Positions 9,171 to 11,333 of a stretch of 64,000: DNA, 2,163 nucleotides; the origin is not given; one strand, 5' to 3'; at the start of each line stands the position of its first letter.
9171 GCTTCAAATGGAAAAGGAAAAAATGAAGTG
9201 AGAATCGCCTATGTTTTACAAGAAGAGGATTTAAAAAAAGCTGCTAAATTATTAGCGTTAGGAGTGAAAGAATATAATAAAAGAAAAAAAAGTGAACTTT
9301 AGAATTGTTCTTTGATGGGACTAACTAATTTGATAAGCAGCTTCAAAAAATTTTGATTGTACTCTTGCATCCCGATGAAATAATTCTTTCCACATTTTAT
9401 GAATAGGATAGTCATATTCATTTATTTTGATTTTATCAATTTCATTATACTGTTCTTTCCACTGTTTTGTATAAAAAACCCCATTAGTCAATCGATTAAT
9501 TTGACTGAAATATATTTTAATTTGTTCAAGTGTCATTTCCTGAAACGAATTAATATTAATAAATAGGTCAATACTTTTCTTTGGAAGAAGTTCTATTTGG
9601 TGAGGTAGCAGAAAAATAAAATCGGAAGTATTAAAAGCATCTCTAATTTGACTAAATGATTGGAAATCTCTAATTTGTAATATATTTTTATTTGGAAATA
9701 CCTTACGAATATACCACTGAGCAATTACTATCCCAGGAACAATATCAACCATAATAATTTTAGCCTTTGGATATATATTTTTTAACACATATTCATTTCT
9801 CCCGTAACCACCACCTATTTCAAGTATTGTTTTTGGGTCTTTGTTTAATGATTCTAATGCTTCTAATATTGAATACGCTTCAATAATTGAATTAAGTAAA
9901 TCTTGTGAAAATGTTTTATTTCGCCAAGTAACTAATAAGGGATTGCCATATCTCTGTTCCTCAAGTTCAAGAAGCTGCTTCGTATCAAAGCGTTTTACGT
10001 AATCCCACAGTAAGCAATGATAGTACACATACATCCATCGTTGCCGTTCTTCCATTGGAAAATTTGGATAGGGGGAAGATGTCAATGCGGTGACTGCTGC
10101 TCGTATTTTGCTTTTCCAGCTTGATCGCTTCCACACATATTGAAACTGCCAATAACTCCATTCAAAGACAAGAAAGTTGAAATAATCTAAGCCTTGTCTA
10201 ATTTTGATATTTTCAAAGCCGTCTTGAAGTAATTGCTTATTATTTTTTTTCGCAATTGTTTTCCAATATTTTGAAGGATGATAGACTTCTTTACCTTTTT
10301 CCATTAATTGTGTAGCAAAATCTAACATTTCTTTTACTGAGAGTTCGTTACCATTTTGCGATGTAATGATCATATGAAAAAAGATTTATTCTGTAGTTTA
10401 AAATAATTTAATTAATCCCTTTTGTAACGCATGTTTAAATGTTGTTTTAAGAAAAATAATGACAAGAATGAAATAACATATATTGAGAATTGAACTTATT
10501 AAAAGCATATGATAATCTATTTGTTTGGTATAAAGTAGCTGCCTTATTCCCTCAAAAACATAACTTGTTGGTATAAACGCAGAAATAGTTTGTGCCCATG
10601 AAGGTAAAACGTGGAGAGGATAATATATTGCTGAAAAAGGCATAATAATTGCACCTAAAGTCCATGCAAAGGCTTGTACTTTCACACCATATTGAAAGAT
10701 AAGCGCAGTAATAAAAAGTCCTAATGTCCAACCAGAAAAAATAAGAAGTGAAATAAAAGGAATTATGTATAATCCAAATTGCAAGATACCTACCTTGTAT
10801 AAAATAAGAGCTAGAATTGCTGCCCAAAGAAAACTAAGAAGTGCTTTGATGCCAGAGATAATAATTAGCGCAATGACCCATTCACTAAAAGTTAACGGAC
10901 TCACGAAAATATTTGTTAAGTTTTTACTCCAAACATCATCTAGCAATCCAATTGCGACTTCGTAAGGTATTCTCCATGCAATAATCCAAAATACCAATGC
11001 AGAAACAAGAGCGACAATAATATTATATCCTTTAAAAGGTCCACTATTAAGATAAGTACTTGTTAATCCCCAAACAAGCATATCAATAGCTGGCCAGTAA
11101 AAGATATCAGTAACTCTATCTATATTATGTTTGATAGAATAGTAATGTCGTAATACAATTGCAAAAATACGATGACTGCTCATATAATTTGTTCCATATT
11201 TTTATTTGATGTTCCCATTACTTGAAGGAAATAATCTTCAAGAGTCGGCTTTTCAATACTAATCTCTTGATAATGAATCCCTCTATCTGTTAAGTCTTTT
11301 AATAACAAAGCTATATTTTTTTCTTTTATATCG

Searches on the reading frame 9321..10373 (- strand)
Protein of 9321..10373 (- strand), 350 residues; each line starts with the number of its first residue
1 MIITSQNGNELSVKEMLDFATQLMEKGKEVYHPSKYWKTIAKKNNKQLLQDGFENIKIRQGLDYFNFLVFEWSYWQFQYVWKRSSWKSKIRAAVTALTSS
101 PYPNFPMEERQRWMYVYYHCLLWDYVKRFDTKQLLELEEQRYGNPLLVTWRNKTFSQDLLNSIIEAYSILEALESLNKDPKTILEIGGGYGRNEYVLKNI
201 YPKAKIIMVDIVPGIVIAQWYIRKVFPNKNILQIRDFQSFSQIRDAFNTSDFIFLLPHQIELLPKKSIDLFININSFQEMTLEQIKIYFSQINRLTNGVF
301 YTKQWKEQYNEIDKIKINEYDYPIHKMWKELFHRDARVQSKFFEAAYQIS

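Call 73: search_protein_families(library=pfam, proteins=[window:9321-10373:-], max_evalue=0.01)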
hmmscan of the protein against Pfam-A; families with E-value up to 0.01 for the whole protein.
window:9321-10373:- (350 aa): 1 family
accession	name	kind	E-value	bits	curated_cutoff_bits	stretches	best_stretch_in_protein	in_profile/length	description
PF13489.12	Methyltransf_23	-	0.0038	17.4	27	1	172-239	16-70/164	Methyltransferase domain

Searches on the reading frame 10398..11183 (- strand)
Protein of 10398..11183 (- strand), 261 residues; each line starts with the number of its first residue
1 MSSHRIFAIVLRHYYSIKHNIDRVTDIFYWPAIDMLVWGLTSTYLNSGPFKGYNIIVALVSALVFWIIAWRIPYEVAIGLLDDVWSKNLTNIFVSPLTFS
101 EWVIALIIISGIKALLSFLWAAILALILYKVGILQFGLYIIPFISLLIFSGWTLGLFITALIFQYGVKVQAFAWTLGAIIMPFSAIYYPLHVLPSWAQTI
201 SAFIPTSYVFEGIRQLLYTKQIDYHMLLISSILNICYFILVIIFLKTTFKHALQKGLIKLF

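Call 73: search_protein_families(library=pfam, proteins=[window:10398-11183:-], max_evalue=0.01)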
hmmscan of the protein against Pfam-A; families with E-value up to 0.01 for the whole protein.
window:10398-11183:- (261 aa): 2 families
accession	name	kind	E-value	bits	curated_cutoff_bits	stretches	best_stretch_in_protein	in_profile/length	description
PF12698.13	ABC2_membrane_3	-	1.2e-08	34.9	31.6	1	51-243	158-343/347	ABC-2 family transporter protein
PF01061.29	ABC2_membrane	-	2.8e-06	27.5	26.9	1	25-218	18-211/211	ABC-2 type transporter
